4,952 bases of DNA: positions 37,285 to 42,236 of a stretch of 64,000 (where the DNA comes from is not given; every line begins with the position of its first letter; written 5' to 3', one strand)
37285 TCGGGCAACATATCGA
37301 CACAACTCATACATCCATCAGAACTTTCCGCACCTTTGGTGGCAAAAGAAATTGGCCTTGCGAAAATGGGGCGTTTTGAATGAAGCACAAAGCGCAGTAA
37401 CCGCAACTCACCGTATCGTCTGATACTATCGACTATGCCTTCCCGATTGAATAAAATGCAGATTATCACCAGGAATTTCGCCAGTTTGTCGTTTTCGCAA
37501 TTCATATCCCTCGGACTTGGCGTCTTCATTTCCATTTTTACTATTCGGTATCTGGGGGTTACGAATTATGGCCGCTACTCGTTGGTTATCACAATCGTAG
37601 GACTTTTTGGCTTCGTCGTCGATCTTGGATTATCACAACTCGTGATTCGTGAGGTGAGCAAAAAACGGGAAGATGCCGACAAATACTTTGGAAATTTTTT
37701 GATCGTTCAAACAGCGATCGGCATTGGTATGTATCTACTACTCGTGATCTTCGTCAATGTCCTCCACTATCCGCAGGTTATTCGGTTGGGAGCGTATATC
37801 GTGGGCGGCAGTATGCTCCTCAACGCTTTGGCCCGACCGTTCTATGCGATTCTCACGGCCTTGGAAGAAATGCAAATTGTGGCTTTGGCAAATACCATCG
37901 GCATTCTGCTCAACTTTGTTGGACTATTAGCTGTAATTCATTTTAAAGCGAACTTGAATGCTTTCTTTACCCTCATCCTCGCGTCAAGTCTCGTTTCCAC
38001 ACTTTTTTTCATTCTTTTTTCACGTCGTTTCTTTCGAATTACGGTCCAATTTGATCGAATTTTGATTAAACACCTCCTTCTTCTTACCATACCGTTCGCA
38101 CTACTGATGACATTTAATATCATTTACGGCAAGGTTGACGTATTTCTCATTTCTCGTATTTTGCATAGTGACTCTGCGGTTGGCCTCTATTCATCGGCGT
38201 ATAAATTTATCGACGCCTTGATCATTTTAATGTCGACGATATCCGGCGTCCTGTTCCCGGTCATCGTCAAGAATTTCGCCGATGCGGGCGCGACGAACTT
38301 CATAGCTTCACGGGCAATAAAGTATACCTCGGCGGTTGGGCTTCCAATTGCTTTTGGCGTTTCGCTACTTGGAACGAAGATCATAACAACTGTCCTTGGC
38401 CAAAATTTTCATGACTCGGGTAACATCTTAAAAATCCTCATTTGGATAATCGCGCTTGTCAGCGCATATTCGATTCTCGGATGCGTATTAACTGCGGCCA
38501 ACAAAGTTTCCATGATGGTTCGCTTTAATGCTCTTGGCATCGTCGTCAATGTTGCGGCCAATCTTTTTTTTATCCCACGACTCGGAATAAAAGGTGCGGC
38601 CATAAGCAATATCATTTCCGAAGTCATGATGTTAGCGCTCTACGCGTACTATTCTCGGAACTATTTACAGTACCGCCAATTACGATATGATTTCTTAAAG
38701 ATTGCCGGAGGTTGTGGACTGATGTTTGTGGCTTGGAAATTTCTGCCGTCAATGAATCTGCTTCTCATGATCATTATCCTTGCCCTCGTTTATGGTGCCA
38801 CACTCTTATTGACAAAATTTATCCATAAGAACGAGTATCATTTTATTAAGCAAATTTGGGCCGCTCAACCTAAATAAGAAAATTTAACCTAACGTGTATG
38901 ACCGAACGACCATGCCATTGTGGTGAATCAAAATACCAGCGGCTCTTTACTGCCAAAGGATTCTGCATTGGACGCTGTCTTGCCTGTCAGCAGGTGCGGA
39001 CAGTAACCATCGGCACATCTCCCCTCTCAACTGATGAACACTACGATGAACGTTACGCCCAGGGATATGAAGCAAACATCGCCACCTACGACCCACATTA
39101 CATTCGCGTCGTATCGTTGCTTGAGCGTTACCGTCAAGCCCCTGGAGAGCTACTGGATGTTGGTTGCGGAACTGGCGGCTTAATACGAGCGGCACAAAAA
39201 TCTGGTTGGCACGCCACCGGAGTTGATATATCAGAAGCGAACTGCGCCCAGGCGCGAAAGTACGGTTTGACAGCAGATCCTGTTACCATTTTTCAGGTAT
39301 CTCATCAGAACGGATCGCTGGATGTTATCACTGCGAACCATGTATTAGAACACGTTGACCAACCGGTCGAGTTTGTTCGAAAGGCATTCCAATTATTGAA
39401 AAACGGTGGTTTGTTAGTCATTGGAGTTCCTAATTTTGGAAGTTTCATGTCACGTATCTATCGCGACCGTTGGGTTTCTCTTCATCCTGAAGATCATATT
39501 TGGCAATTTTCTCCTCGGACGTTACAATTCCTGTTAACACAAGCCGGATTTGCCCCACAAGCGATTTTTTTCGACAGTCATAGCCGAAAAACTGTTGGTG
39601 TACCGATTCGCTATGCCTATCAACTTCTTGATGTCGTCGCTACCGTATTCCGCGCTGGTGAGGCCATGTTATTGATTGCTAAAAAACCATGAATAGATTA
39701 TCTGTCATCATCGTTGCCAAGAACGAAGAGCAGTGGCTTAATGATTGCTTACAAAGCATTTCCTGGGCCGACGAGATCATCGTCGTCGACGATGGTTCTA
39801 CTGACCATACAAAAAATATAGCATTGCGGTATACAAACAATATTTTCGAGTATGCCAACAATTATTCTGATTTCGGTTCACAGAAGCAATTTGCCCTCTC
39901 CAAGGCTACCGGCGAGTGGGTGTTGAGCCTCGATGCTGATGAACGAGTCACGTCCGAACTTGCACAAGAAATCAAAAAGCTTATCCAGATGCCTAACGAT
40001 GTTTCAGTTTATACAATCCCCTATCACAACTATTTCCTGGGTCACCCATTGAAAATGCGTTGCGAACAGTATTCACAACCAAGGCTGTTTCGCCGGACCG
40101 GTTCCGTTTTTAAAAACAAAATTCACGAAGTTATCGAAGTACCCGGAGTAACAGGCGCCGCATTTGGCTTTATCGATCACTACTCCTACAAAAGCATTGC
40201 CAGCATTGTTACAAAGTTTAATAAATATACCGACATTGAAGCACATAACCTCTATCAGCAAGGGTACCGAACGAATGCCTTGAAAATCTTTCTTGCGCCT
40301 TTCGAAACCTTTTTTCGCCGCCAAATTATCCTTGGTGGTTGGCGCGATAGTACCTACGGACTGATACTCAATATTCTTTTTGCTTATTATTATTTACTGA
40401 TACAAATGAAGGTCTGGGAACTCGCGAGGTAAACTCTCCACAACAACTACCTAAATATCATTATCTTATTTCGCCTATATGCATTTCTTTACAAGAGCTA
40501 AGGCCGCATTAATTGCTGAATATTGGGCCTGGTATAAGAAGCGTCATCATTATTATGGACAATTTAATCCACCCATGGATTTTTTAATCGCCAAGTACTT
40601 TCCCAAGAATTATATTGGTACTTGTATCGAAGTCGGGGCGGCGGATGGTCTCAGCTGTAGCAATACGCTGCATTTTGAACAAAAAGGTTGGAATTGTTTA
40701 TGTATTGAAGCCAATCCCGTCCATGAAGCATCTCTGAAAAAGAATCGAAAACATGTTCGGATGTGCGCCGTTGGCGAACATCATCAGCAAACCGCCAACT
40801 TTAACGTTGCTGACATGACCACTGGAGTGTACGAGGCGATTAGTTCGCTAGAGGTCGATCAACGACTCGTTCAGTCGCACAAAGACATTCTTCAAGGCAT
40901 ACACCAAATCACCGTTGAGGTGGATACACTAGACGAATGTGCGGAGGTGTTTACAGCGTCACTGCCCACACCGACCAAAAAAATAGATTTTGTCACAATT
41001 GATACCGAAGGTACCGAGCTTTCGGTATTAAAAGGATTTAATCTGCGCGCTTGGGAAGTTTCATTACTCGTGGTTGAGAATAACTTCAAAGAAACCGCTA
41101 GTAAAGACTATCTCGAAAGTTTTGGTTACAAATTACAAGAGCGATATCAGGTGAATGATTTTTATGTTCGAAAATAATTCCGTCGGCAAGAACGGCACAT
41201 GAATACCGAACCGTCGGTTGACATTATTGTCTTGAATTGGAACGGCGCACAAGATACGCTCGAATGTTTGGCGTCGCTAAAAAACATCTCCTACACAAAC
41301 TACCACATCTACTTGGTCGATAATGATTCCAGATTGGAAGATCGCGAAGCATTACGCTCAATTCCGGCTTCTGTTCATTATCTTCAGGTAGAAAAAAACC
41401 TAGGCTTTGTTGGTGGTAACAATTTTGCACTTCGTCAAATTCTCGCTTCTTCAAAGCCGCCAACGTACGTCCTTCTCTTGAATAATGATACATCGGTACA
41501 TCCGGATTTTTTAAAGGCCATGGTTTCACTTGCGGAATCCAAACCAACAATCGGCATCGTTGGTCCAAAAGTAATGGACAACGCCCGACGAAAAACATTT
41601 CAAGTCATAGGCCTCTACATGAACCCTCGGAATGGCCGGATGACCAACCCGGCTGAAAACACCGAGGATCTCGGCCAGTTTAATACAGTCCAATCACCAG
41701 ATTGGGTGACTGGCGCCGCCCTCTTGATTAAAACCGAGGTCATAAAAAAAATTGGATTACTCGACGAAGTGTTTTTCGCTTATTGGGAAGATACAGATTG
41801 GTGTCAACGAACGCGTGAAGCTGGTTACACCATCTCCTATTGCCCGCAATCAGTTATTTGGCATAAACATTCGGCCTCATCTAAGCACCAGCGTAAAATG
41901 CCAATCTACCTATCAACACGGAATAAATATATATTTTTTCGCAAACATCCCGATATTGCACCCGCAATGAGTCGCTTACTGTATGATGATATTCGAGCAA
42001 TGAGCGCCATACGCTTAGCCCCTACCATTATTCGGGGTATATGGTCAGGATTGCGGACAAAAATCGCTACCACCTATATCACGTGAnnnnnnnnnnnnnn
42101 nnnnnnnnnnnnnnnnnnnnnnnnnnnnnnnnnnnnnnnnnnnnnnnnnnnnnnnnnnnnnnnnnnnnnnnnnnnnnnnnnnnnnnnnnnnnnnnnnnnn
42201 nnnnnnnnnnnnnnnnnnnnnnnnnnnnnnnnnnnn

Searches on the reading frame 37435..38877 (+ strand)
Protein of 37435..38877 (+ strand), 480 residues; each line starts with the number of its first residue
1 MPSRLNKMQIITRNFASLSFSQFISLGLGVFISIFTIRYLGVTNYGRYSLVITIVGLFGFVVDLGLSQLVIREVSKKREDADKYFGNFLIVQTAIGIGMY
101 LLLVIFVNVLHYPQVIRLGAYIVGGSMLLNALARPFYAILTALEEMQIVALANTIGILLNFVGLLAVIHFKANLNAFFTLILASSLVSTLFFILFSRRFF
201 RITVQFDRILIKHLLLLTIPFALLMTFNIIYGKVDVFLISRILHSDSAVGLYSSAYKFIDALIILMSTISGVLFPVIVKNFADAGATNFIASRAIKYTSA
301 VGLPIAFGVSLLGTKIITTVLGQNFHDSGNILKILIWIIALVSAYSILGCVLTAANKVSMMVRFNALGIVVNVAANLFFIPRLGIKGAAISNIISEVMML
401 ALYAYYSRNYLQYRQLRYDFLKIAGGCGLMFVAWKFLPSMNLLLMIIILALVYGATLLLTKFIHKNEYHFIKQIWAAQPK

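Call 6: search_protein_families(library=pfam, proteins=[window:37435-38877:+], max_evalue=0.01)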
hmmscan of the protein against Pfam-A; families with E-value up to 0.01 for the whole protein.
window:37435-38877:+ (480 aa): 2 families
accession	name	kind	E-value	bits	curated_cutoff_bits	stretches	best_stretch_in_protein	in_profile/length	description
PF01943.22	Polysacc_synt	-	4.3e-24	85.8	28.2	1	12-280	2-273/274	Polysaccharide biosynthesis protein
PF13440.11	Polysacc_synt_3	-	1e-21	77.9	23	1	38-328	4-291/293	Polysaccharide biosynthesis protein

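Call 72: search_protein_families(library=ncbifam, proteins=[window:37435-38877:+], max_evalue=0.00001)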
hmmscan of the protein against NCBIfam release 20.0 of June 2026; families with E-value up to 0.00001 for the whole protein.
window:37435-38877:+ (480 aa): 5 families
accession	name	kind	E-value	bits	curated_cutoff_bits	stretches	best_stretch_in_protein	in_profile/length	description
NF041871.1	Wzx_EPS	equivalog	1.7e-17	63.3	800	1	21-460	12-460/492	exopolysaccharide biosynthesis flippase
NF007773.0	PRK10459.1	equivalog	4.4e-11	42.4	273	1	21-408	17-404/492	MOP flippase family protein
NF050818.1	PolSacchBiosHfsF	equivalog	9.9e-10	38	700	1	32-457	24-457/468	polysaccharide biosynthesis protein HfsF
NF058658.1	Oglyco_Wzx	exception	2.2e-09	36.8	720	1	28-450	27-448/478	O-glycosylation flippase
NF047674.1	TeichurnBiosyTuaB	equivalog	3.1e-08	33.1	580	1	37-379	34-374/469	teichuronic acid biosynthesis protein TuaB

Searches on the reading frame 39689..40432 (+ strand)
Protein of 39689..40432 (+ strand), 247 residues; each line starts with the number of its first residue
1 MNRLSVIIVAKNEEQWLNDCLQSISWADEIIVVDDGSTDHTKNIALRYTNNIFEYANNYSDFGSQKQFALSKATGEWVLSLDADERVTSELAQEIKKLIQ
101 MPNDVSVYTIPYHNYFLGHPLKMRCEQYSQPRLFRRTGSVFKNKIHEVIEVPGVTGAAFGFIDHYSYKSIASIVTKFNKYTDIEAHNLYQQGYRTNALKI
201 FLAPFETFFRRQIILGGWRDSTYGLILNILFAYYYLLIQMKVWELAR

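Call 6: search_protein_families(library=pfam, proteins=[window:39689-40432:+], max_evalue=0.01)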
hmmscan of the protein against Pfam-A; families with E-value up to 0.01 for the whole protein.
window:39689-40432:+ (247 aa): 3 families
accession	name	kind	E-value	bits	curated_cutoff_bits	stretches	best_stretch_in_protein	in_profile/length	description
PF00535.33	Glycos_transf_2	-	1.7e-22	80.6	23.3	1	5-133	1-136/168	Glycosyl transferase family 2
PF13704.12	Glyco_tranf_2_4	-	1.3e-06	29.2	27.5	1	11-91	1-88/98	Glycosyl transferase family 2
PF10111.15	Glyco_tranf_2_2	-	0.0001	22.3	27.3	1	6-101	3-108/276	Glycosyltransferase like family 2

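Call 72: search_protein_families(library=ncbifam, proteins=[window:39689-40432:+], max_evalue=0.00001)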
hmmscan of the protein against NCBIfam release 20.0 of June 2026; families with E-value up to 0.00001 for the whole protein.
window:39689-40432:+ (247 aa): 5 families
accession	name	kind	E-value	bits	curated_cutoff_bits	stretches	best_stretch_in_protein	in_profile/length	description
TIGR04283.1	glyco_like_mftF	equivalog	6.4e-13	48.8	182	1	4-104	1-102/221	TIGR04283 family arsenosugar biosynthesis glycosyltransferase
TIGR04195.1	S_glycosyl_SunS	equivalog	4e-11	42.4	350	1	7-147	62-200/421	SunS family peptide S-glycosyltransferase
NF007482.0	PRK10073.1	equivalog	3.8e-10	39.3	423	1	2-98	6-109/334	glycosyltransferase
NF041875.1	EPS_EpsD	equivalog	6e-07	29.2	370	1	4-136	1-142/325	exopolysaccharide biosynthesis glycosyltransferase EpsD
NF050050.1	ProtGlycPglI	equivalog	1.4e-06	27.9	500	1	1-91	1-100/306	GalNAc(5)-diNAcBac-PP-undecaprenol beta-1,3-glucosyltransferase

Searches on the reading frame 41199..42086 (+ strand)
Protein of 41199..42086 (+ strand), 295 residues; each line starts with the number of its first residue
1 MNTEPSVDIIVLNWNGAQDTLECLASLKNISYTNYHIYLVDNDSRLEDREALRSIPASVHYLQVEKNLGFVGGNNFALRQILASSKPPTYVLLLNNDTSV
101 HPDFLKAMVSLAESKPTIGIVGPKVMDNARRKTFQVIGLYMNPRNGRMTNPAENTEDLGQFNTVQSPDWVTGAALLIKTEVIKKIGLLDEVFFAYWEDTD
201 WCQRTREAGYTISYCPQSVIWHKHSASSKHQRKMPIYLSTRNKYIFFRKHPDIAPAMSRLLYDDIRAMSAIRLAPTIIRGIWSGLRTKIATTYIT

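Call 6: search_protein_families(library=pfam, proteins=[window:41199-42086:+], max_evalue=0.01)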
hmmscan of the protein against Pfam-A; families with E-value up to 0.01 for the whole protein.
window:41199-42086:+ (295 aa): 4 families
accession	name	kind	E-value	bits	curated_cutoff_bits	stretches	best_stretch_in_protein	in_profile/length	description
PF13641.12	Glyco_tranf_2_3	-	3.5e-18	66.9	27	1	5-229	1-218/230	Glycosyltransferase like family 2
PF00535.33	Glycos_transf_2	-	3e-16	60.2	23.3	1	9-135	2-126/168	Glycosyl transferase family 2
PF13632.12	Glyco_trans_2_3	-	6.8e-11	42.8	27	1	90-234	1-129/198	Glycosyl transferase family group 2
PF13506.12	Glyco_transf_21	-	0.0062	16.5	21.7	0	90-227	33-159/174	Glycosyl transferase family 21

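Call 72: search_protein_families(library=ncbifam, proteins=[window:41199-42086:+], max_evalue=0.00001)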
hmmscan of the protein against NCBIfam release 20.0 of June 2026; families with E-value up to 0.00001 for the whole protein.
window:41199-42086:+ (295 aa): 7 families
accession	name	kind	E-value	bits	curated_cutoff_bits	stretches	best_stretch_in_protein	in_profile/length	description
TIGR01556.1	rhamnosyltran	subfamily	5.5e-21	75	200.55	1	26-226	13-204/281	rhamnosyltransferase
TIGR03965.1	mycofact_glyco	equivalog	2.8e-11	42.9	280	1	4-227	73-285/467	mycofactocin biosynthesis glycosyltransferase MftF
NF038299.1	EPS_HpsN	equivalog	4.6e-09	35.7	425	1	6-223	2-221/317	hormogonium polysaccharide biosynthesis glycosyltransferase HpsN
NF050113.1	gal_furan_GlfT1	equivalog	3.2e-07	30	330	1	19-226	13-210/290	galactofuranosyltransferase GlfT1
TIGR03937.1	PgaC_IcaA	equivalog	4.3e-07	29.2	422.3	1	3-221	43-249/407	poly-beta-1,6-N-acetyl-D-glucosamine synthase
NF041875.1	EPS_EpsD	equivalog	5.2e-07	29.4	370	1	7-259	1-243/325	exopolysaccharide biosynthesis glycosyltransferase EpsD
TIGR04242.1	nodulat_NodC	equivalog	3.1e-06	26.4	550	1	2-134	45-177/395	chitooligosaccharide synthase NodC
